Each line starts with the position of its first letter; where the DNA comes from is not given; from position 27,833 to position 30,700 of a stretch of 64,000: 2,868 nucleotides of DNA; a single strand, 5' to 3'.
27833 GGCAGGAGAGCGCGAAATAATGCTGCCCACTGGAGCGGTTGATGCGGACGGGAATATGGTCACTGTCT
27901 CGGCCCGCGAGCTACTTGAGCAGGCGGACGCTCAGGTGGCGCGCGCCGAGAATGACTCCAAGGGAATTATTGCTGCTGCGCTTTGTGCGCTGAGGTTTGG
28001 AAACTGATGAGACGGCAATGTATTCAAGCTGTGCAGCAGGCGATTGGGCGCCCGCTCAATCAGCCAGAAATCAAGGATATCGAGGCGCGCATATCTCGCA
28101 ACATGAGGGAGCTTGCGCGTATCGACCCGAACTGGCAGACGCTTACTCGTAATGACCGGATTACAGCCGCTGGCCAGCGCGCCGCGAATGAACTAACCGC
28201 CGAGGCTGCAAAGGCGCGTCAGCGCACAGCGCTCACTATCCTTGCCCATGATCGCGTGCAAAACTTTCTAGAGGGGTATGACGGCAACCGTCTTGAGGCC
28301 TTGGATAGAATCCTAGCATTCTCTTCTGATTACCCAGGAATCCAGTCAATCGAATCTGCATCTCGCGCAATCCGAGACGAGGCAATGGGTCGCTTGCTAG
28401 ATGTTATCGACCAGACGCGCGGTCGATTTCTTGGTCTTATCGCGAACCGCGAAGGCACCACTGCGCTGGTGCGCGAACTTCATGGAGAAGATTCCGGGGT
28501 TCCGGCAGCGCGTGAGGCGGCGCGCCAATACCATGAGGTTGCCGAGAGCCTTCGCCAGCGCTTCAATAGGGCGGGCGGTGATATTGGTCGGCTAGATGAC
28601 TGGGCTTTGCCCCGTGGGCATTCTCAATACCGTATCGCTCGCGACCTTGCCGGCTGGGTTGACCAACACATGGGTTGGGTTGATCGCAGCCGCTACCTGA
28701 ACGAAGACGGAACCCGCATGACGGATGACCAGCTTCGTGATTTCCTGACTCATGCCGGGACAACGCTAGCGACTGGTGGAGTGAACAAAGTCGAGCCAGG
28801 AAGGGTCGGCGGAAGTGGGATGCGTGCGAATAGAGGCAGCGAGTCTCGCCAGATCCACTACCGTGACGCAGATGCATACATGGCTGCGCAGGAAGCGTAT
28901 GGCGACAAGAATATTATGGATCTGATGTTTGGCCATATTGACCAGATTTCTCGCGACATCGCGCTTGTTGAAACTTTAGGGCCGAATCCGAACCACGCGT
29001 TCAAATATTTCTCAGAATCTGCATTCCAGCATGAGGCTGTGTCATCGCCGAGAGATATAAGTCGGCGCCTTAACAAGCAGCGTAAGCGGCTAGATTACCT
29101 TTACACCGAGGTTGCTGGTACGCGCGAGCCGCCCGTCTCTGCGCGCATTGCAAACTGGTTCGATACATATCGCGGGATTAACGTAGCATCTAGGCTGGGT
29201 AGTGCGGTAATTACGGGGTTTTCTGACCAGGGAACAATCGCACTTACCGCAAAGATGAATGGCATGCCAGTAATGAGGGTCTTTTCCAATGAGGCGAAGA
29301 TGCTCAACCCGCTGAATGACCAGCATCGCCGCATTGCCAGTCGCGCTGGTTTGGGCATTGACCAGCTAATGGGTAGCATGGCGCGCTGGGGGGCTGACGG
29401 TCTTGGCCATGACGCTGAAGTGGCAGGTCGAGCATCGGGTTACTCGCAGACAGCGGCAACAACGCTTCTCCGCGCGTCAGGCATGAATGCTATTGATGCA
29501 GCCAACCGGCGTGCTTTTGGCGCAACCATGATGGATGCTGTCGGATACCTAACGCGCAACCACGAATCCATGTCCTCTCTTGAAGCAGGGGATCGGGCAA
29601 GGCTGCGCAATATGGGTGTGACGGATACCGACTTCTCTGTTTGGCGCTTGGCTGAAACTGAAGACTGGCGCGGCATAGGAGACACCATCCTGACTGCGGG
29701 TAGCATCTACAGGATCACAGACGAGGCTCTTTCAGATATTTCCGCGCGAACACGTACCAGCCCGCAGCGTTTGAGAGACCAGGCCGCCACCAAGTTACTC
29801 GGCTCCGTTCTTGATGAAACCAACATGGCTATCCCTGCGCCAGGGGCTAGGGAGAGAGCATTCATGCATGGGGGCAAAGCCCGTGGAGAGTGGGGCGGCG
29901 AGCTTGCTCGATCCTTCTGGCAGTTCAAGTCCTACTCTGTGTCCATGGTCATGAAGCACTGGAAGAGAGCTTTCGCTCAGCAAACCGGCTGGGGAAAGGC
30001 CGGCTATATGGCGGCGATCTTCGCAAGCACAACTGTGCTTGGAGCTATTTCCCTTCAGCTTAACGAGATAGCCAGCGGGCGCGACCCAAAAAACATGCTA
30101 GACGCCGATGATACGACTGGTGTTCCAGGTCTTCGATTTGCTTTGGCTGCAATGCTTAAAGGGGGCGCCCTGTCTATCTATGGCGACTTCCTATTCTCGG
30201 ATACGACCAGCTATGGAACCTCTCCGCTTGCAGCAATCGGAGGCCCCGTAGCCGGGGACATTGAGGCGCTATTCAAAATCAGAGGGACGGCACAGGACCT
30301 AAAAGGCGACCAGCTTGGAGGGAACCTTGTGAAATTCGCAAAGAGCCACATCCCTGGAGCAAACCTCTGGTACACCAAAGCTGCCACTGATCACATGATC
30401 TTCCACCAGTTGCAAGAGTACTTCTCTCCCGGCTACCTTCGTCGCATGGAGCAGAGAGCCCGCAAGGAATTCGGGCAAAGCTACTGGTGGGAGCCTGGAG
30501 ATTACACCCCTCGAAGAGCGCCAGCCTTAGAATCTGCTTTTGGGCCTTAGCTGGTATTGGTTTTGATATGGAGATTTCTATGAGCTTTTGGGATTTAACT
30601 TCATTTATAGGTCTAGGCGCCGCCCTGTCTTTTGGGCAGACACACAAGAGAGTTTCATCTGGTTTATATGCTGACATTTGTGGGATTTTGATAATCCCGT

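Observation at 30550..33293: P22-like right arm: AT-rich membrane protein in the sieA slot, then a beta-helix tailspike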

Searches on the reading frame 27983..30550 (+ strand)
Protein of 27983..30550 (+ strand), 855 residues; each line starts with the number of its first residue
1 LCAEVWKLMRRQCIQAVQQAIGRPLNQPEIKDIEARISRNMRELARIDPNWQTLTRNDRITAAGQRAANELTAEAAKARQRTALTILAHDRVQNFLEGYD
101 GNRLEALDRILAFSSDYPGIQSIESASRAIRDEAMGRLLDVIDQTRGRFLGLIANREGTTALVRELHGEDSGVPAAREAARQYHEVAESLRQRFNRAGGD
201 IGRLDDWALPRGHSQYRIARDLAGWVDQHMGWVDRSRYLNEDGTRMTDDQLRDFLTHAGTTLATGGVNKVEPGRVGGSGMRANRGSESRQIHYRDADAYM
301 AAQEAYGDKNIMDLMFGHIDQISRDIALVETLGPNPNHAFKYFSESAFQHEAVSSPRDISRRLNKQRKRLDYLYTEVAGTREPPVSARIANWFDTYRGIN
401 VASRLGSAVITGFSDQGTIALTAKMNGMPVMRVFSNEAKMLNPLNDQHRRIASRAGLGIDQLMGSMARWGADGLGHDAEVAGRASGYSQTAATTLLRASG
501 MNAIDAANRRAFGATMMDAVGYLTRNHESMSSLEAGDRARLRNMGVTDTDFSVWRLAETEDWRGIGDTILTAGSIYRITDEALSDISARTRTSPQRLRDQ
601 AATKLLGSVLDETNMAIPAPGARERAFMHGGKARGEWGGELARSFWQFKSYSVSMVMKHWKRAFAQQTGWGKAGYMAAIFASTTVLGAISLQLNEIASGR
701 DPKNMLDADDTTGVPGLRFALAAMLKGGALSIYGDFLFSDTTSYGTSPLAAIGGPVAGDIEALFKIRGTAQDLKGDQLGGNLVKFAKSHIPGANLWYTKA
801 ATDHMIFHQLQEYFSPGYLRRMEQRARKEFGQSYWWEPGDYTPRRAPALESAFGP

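Call 3: search_protein_families(library=pfam, proteins=[window:27983-30550:+], max_evalue=0.01)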
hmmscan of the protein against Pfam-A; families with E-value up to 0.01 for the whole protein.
window:27983-30550:+ (855 aa): 0 families

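Call 4: search_protein_families(library=phrogs, proteins=[window:27983-30550:+], max_evalue=0.01)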
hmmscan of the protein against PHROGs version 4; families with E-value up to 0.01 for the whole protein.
window:27983-30550:+ (855 aa): 3 families
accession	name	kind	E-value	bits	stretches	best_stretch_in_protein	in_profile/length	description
phrog_684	-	head and packaging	9.7e-276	918.4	1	9-852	1-839/840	virion structural protein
phrog_23925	-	unknown function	7.6e-118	395.3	1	9-470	1-470/471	-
phrog_26678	-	unknown function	8.5e-88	295.5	1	517-844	1-316/324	-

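Call 32: search_protein_families(library=ncbifam, proteins=[window:28007-30547:+], max_evalue=1)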
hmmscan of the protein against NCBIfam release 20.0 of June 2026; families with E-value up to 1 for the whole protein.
window:28007-30547:+ (847 aa): 1 family
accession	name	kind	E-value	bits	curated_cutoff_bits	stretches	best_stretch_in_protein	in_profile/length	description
NF040966.1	MamQ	equivalog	0.0048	16.4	250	1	47-121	68-138/221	magnetosome protein MamQ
